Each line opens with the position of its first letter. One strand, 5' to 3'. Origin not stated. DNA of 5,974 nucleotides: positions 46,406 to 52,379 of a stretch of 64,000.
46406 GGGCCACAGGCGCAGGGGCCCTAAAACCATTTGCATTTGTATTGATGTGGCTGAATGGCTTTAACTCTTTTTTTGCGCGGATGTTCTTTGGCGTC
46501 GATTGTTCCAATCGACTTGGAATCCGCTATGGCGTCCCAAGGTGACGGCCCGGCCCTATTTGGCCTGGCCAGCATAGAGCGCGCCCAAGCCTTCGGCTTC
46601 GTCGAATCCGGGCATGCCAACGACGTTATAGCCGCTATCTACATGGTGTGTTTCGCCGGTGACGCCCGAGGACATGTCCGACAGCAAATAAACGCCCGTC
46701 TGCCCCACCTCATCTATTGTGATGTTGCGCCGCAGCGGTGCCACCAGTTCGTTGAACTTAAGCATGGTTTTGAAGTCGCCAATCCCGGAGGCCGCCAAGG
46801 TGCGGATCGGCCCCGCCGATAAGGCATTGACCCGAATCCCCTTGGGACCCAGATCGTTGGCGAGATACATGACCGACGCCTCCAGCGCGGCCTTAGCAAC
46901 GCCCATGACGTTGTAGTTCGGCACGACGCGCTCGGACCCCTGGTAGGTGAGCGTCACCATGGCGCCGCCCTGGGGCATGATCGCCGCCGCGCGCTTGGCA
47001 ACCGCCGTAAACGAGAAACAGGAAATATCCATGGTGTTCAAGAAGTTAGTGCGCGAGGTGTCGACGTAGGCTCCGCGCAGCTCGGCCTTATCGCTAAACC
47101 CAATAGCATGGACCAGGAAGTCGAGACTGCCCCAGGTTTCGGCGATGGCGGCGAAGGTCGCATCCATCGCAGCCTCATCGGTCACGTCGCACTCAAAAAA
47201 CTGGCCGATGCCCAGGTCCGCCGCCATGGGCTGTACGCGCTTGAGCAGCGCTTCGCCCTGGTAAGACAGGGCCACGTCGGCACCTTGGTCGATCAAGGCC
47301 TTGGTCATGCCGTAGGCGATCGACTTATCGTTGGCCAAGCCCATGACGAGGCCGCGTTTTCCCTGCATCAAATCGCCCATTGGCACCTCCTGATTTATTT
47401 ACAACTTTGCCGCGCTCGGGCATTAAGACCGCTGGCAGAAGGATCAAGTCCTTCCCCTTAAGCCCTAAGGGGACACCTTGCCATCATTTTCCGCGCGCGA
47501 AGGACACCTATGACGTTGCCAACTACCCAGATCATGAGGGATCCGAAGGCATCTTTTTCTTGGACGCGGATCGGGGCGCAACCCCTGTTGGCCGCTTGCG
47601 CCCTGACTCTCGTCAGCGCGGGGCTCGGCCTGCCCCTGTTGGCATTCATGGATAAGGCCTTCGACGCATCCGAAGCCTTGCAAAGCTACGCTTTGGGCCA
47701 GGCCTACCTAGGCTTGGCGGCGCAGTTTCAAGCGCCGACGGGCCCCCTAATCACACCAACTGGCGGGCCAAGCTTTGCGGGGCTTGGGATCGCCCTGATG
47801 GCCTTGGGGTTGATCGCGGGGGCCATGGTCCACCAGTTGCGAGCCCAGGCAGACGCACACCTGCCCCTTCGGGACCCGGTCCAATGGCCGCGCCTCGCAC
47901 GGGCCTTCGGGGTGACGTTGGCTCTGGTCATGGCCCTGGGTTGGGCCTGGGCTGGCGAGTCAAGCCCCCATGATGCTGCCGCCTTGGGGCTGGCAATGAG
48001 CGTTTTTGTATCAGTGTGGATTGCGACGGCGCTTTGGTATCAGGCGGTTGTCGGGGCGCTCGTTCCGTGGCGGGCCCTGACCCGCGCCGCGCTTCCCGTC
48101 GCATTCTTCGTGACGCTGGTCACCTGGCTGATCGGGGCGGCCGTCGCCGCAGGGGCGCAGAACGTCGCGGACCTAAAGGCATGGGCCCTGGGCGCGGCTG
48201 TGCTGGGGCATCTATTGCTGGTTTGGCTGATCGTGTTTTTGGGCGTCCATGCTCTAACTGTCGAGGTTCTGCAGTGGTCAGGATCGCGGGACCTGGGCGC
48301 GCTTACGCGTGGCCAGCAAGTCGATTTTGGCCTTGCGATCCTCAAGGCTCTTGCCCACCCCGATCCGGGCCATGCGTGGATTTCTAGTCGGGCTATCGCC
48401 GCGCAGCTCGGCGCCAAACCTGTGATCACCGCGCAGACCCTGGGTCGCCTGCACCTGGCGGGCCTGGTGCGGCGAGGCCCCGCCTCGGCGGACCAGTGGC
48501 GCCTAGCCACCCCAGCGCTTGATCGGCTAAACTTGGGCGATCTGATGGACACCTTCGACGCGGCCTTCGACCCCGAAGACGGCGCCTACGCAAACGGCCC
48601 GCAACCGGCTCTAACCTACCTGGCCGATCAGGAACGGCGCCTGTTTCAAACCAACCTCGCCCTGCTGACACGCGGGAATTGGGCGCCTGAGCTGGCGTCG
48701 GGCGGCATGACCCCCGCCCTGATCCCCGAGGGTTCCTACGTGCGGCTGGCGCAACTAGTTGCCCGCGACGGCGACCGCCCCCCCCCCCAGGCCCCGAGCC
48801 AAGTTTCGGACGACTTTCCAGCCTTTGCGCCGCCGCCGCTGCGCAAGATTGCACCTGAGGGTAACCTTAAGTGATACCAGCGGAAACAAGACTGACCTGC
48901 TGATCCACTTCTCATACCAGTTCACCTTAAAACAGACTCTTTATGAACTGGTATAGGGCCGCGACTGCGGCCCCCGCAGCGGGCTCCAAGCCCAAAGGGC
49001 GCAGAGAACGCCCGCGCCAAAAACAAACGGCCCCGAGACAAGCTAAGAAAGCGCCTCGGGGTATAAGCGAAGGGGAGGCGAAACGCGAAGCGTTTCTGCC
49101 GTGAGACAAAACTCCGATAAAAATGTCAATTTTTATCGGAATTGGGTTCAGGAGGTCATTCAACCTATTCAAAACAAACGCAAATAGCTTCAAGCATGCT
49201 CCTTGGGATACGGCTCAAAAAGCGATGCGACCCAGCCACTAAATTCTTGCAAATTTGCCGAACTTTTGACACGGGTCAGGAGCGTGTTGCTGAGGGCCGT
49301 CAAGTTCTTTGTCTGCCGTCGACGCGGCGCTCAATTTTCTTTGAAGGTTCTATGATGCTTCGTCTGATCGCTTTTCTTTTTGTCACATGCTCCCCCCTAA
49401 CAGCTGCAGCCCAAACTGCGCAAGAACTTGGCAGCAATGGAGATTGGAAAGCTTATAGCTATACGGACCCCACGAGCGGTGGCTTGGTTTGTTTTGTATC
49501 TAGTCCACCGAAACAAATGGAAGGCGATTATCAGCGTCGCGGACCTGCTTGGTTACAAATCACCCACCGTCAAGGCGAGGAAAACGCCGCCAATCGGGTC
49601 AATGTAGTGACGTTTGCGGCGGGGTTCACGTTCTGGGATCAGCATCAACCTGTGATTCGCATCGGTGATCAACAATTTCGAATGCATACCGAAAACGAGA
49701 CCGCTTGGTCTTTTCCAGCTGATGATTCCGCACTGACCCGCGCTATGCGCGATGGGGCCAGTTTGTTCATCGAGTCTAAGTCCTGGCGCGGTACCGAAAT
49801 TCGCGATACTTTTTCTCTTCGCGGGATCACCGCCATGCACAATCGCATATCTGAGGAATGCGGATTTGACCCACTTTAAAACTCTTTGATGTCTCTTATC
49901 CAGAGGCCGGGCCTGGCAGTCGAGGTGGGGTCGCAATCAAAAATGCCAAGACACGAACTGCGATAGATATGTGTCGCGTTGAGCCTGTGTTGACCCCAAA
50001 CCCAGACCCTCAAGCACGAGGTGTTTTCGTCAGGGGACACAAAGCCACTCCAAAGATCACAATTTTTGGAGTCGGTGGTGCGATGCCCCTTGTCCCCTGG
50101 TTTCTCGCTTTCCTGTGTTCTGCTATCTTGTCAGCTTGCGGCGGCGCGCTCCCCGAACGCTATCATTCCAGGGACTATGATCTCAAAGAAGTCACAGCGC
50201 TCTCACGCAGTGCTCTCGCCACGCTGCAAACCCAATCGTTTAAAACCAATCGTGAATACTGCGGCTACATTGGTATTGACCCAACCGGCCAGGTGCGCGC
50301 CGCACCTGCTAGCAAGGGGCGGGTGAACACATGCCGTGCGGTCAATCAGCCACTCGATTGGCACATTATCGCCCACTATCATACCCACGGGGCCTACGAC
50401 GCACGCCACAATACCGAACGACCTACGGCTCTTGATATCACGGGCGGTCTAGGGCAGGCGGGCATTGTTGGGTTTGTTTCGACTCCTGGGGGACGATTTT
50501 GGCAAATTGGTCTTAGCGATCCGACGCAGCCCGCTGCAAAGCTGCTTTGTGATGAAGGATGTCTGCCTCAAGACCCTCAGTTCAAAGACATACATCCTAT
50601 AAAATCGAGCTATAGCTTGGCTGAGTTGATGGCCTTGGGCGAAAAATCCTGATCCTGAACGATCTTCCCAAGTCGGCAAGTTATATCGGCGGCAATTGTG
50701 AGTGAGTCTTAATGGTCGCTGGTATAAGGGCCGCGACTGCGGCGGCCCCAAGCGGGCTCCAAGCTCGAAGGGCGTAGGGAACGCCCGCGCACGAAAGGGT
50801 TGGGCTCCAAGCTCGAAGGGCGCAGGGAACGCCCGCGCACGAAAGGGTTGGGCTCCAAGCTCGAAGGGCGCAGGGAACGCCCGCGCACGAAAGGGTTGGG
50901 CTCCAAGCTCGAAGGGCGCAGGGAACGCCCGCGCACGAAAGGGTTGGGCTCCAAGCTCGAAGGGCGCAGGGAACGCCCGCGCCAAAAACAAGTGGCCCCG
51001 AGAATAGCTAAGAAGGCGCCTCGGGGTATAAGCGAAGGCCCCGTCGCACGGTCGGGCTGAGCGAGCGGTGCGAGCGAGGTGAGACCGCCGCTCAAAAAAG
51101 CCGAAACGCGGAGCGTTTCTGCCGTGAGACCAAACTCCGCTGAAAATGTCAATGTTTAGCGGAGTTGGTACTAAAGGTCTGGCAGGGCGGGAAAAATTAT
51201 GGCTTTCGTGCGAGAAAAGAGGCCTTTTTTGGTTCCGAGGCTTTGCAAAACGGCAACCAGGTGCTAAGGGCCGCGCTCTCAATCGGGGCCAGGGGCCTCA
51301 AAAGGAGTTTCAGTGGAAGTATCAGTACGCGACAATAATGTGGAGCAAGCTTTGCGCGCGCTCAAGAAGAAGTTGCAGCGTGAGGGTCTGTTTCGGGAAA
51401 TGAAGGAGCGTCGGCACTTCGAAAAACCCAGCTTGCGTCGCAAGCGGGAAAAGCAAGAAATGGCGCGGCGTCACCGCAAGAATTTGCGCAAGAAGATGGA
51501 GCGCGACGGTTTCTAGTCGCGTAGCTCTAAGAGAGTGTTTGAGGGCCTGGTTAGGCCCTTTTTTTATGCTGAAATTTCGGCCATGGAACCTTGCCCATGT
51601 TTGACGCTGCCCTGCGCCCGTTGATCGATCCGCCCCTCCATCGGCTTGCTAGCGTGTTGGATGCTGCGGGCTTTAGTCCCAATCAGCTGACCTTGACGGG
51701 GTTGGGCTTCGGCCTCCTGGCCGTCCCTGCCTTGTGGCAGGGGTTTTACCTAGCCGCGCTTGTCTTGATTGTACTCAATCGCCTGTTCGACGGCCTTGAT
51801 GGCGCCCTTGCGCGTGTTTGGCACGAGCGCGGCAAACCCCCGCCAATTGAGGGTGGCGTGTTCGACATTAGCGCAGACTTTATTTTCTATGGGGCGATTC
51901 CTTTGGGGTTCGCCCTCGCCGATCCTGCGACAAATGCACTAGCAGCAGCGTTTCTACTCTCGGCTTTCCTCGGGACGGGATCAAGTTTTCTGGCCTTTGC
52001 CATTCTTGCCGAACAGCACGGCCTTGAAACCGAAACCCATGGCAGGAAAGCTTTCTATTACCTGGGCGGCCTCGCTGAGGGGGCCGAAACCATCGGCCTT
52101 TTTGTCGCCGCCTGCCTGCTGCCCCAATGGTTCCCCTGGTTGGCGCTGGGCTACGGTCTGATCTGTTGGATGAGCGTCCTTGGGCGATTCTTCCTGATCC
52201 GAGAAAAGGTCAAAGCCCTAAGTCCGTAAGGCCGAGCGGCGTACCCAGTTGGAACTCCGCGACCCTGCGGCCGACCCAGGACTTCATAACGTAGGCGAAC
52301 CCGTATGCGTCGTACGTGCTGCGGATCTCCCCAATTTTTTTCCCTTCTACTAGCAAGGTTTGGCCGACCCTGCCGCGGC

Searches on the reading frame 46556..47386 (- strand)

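Call 43: search_protein_families(library=pfam, proteins=[window:46556-47386:-], max_evalue=0.00001)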
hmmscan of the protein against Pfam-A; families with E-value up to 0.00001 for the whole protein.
window:46556-47386:- (276 aa): 2 families
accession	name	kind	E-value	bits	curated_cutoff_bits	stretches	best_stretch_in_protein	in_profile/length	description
PF13561.12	adh_short_C2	-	9.5e-87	290.9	27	1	16-254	1-236/236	Enoyl-(Acyl carrier protein) reductase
PF00106.31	adh_short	-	1.4e-20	74.1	26.6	1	20-199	9-187/195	short chain dehydrogenase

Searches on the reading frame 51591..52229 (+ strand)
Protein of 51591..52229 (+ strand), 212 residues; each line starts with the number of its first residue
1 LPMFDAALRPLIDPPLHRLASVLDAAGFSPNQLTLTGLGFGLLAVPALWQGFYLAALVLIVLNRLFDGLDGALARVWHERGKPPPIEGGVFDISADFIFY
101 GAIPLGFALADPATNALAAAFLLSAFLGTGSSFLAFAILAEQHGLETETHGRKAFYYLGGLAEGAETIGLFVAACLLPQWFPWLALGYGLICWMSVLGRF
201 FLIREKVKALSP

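Call 43: search_protein_families(library=pfam, proteins=[window:51591-52229:+], max_evalue=0.00001)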
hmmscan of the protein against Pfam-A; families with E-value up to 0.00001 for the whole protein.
window:51591-52229:+ (212 aa): 1 family
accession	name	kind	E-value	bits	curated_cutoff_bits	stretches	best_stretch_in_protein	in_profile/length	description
PF01066.26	CDP-OH_P_transf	-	9.4e-08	33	22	1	30-177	4-133/152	CDP-alcohol phosphatidyltransferase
